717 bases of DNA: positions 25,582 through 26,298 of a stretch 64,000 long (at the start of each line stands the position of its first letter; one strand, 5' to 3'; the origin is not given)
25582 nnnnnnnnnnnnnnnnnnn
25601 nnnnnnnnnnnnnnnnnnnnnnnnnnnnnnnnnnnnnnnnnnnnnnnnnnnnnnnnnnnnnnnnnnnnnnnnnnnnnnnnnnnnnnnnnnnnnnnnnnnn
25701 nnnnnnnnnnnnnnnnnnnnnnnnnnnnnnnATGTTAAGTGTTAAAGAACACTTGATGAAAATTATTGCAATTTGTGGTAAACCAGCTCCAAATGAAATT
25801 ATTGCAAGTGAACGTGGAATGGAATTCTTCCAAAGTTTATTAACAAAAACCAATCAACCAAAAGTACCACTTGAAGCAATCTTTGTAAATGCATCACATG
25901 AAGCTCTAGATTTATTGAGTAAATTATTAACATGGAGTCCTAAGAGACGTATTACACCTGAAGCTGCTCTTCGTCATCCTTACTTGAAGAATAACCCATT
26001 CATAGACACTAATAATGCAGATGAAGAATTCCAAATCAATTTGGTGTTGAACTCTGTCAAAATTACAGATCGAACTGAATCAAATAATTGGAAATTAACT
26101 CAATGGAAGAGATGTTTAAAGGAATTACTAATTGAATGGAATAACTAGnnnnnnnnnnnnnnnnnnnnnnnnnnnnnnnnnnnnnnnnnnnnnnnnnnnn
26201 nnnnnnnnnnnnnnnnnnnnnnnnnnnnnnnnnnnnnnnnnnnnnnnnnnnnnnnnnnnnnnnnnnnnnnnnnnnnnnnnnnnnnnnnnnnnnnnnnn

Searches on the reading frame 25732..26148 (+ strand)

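Call 86: search_protein_families(library=pfam, proteins=[window:25732-26148:+], max_evalue=0.001)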
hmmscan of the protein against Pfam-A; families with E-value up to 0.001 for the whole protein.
window:25732-26148:+ (138 aa): 1 family
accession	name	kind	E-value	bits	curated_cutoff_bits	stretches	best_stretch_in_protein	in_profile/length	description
PF00069.31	Pkinase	-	5.7e-05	23.1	31.7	1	35-85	218-263/263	Protein kinase domain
